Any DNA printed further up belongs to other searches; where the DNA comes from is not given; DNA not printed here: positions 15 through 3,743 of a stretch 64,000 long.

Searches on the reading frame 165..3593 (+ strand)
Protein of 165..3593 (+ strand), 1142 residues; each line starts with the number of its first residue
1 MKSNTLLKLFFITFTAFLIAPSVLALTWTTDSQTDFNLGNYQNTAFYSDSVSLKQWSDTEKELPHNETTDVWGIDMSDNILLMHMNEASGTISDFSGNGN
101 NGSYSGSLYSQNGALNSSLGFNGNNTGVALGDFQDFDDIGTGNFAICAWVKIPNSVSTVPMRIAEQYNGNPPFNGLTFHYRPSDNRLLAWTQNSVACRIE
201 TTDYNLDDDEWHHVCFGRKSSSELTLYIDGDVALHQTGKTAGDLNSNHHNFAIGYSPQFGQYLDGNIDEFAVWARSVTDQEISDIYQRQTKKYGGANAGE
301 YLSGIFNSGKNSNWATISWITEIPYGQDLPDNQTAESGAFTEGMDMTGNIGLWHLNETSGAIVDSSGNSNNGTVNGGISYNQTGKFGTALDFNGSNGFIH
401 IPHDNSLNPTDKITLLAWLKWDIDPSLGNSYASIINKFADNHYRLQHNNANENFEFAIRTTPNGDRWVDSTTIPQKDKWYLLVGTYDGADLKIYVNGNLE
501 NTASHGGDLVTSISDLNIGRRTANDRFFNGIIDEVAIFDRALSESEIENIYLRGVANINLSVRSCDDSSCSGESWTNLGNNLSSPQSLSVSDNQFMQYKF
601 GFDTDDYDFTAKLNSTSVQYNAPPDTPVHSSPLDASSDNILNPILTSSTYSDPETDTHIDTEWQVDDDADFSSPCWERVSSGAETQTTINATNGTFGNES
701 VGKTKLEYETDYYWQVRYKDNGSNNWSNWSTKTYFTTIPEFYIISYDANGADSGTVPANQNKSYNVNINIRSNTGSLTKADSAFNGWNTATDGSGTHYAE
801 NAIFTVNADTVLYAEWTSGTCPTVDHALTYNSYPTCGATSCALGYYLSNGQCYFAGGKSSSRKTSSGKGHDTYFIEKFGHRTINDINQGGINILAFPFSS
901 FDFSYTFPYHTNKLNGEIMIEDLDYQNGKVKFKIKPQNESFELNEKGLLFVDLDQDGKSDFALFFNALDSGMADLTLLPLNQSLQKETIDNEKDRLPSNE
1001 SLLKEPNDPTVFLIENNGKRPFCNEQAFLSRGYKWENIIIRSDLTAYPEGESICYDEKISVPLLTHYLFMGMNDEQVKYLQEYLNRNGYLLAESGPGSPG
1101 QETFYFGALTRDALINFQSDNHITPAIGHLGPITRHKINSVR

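Call 8: search_protein_families(library=pfam, proteins=[window:165-3593:+], max_evalue=0.001)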
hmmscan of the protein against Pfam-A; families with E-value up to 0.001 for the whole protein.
window:165-3593:+ (1142 aa): 7 families
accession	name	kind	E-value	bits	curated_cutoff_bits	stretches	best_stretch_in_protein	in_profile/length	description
PF13385.13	Laminin_G_3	-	5.8e-51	173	27.6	2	393-547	1-150/151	Concanavalin A-like lectin/glucanases superfamily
PF07953.20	Toxin_R_bind_N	-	9.6e-12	45.4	23.8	2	90-246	2-161/191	Clostridium neurotoxin, N-terminal receptor binding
PF01471.23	PG_binding_1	-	6.7e-08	33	23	1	1074-1125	2-45/57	Putative peptidoglycan binding domain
PF02973.23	Sialidase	-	4.3e-05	23.5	26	0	490-550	118-184/189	Sialidase, N-terminal domain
PF00354.24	Pentaxin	-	0.00034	20.8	25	0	208-289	82-170/194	Pentaxin family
PF25788.1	Ig_Rha78A_N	-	0.0008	20.1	27.4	0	703-737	68-101/105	Rha78A-like, N-terminal immunoglobulin domain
PF02210.31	Laminin_G_2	-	0.001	20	22.9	0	201-247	45-91/126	Laminin G domain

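Call 61: find_encoding_contigs(protein=window:165-3593:+, flank=10000, max_places=3)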
Protein window:165-3593:+ (1142 aa): 1 contig read that carries it; 1 place shown.
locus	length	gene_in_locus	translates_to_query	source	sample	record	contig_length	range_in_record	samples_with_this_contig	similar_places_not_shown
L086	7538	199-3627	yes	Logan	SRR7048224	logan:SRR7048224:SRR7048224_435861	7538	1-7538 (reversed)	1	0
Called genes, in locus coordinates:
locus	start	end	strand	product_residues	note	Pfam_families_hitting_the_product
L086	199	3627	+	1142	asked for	PF07953:Toxin_R_bind_N, PF13385:Laminin_G_3, PF09479:Flg_new, PF01471:PG_binding_1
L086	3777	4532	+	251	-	-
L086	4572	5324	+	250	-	-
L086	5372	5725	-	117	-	PF02954:HTH_8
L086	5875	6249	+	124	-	-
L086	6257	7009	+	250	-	-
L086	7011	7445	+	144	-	-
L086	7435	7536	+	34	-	?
